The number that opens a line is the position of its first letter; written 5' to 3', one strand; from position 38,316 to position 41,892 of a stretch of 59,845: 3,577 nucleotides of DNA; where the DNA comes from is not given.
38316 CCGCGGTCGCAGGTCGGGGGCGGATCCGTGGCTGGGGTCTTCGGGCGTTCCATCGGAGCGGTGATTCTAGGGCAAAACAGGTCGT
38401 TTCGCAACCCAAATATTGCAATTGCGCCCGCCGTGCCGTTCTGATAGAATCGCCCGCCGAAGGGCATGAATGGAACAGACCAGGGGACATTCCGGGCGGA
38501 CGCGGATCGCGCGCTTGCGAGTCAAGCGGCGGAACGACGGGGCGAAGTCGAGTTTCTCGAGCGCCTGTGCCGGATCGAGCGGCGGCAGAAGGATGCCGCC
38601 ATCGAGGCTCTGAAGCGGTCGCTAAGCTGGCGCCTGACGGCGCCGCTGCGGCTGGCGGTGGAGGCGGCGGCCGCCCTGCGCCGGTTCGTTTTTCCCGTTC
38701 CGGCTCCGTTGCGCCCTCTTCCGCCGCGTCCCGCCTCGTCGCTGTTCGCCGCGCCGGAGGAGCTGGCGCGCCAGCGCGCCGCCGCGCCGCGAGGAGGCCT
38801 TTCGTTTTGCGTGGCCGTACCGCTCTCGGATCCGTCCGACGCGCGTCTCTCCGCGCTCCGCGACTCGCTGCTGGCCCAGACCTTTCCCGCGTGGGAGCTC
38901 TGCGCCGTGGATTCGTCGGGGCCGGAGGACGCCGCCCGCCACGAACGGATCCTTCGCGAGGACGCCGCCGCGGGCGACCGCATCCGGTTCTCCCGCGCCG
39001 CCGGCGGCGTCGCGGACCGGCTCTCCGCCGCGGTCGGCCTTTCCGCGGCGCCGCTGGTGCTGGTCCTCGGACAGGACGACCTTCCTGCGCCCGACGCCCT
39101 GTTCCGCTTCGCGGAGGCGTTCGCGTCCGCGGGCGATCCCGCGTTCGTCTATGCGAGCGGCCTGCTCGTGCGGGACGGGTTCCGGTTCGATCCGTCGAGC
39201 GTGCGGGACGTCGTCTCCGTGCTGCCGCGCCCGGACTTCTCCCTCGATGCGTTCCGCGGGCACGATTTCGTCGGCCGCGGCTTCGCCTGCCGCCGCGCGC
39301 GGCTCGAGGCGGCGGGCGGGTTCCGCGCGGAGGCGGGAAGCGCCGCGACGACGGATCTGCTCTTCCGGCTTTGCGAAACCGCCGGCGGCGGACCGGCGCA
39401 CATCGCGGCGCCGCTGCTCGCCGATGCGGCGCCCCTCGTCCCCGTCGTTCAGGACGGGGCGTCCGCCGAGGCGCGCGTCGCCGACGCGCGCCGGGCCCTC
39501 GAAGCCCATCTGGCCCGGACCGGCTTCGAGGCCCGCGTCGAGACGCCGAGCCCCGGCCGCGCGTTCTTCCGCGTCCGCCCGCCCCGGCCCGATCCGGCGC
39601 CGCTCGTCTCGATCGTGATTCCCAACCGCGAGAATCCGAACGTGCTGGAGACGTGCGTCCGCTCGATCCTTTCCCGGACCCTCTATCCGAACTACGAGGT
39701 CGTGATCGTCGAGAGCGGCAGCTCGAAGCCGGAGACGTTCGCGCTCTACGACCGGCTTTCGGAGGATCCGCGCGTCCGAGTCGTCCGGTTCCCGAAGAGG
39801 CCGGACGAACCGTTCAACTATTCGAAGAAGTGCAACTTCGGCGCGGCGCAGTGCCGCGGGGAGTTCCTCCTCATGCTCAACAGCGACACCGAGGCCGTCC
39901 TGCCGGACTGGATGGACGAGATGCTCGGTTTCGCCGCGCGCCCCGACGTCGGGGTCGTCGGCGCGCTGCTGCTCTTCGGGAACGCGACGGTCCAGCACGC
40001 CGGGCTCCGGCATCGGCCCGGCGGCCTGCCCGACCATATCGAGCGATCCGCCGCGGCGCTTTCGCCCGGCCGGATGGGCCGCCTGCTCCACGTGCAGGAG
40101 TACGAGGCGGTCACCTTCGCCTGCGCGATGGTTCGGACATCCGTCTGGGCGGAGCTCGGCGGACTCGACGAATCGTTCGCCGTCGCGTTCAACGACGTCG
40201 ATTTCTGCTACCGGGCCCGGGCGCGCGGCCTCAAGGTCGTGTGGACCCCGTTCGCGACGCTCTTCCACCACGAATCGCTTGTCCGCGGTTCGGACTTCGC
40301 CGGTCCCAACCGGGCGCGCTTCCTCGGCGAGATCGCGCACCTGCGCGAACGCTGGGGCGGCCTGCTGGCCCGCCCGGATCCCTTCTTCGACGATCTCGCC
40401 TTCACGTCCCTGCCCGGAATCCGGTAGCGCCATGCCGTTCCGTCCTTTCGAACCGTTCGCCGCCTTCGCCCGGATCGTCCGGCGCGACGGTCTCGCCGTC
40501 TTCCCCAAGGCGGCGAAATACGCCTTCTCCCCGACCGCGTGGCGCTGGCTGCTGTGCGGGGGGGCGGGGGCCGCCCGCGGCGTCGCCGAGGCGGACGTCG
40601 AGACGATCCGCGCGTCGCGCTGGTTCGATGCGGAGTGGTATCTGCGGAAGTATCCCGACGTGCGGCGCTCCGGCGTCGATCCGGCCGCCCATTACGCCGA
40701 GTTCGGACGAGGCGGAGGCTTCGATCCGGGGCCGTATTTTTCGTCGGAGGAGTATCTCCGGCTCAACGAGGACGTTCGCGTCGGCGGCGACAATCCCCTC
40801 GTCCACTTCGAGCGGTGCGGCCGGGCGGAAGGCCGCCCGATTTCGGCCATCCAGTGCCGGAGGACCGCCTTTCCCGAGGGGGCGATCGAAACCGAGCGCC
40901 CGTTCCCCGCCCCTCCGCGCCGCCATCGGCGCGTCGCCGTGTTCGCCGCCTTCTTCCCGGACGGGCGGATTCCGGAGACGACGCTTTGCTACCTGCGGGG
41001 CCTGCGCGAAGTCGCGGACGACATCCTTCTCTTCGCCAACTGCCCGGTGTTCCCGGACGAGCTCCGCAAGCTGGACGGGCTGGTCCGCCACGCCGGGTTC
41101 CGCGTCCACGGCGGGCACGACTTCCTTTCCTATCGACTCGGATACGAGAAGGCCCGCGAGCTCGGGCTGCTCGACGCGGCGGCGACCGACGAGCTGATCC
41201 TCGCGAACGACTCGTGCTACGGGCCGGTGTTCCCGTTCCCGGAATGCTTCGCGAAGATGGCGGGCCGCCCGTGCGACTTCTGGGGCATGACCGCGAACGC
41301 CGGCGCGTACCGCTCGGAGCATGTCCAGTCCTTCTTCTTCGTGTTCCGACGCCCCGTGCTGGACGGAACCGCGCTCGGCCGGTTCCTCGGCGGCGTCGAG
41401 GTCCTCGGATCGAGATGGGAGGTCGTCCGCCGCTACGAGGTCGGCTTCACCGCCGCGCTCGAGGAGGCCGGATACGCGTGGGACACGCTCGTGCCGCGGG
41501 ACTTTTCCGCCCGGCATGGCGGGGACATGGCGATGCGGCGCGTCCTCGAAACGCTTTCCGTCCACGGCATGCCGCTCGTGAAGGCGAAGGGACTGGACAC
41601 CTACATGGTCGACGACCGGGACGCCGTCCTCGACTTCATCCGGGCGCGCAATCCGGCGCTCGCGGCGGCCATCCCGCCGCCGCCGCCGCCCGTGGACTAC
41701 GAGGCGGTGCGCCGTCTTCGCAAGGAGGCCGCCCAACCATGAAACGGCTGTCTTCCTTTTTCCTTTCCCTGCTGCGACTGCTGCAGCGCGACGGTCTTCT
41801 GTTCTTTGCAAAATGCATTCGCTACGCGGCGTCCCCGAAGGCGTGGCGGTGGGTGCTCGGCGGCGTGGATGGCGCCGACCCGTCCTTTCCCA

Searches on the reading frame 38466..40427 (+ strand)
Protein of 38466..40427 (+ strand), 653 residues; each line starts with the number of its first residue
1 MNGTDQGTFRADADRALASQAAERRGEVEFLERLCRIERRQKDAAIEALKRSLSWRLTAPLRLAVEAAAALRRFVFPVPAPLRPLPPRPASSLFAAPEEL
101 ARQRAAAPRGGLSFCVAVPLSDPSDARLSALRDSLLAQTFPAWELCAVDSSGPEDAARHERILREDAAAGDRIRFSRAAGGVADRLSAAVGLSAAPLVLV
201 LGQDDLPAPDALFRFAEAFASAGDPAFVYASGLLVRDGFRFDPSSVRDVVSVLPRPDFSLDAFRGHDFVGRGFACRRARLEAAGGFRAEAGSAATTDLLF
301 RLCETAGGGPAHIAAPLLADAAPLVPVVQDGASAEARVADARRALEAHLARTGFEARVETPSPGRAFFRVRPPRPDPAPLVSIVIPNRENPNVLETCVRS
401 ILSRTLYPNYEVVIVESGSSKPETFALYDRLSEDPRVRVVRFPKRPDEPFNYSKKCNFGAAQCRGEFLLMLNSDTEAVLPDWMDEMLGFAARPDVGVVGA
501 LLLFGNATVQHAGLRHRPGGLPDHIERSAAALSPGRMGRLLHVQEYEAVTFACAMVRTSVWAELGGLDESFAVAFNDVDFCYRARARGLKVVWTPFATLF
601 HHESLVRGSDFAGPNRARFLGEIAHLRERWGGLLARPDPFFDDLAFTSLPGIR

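Call 5: search_protein_families(library=pfam, proteins=[window:38466-40427:+], max_evalue=0.01)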
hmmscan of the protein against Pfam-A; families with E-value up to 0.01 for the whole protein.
window:38466-40427:+ (653 aa): 4 families
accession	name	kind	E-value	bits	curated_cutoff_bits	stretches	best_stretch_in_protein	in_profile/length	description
PF00535.33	Glycos_transf_2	-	8.5e-23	81.6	23.3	2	382-507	1-121/168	Glycosyl transferase family 2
PF13641.12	Glyco_tranf_2_3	-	3.2e-14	53.9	27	1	379-599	2-209/230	Glycosyltransferase like family 2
PF10111.15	Glyco_tranf_2_2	-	1.9e-06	28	27.3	1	383-487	2-103/276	Glycosyltransferase like family 2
PF13632.12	Glyco_trans_2_3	-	0.00033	21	27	1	552-604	75-125/198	Glycosyl transferase family group 2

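Call 51: search_protein_families(library=ncbifam, proteins=[window:38466-40424:+], max_evalue=0.00001)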
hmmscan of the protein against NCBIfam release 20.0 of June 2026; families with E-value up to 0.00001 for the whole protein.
window:38466-40424:+ (653 aa): 7 families
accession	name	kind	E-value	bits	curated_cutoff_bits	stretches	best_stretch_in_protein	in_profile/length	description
TIGR03965.1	mycofact_glyco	equivalog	5.5e-24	84.9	280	1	372-602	67-281/467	mycofactocin biosynthesis glycosyltransferase MftF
NF041875.1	EPS_EpsD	equivalog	2.1e-10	40.5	370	1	381-603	1-208/325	exopolysaccharide biosynthesis glycosyltransferase EpsD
NF038299.1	EPS_HpsN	equivalog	4.4e-10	39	425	1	379-603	1-222/317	hormogonium polysaccharide biosynthesis glycosyltransferase HpsN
NF047683.1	TeichurnBiosyTuaG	equivalog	6.7e-10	39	400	0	378-490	5-111/252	teichuronic acid biosynthesis protein TuaG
TIGR04242.1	nodulat_NodC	equivalog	1.6e-06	27.4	550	1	376-498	45-164/395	chitooligosaccharide synthase NodC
TIGR03937.1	PgaC_IcaA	equivalog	1.6e-06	27.3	422.3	0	376-496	42-157/407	poly-beta-1,6-N-acetyl-D-glucosamine synthase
TIGR04017.1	WcaA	equivalog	6e-06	26.1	495.75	0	378-476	4-97/279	colanic acid biosynthesis glycosyltransferase WcaA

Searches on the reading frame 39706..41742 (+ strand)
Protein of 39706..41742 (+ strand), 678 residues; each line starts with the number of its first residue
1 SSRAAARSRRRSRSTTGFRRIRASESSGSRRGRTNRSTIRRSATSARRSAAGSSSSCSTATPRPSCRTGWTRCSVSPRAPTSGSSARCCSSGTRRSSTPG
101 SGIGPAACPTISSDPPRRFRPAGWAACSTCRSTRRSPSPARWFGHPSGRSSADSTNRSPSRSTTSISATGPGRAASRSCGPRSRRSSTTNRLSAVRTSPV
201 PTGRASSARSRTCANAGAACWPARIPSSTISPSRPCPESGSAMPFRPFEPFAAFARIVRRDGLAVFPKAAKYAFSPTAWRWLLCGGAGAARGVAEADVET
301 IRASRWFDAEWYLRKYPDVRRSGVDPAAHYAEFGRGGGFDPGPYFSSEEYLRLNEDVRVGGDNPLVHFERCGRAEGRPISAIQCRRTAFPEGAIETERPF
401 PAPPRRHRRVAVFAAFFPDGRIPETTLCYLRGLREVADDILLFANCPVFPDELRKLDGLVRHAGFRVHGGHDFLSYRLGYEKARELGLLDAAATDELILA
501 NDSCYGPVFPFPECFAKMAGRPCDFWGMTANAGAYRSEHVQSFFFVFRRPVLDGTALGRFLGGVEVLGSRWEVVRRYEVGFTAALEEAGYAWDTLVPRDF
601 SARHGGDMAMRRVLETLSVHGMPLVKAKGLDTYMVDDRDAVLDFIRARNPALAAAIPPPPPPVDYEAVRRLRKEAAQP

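Call 5: search_protein_families(library=pfam, proteins=[window:39706-41742:+], max_evalue=0.01)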
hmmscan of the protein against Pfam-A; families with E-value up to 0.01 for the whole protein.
window:39706-41742:+ (678 aa): 1 family
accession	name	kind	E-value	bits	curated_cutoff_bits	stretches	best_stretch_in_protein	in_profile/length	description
PF05045.17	RgpF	-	2.7e-26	92.8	25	1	441-630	2-197/503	Rhamnan synthesis protein F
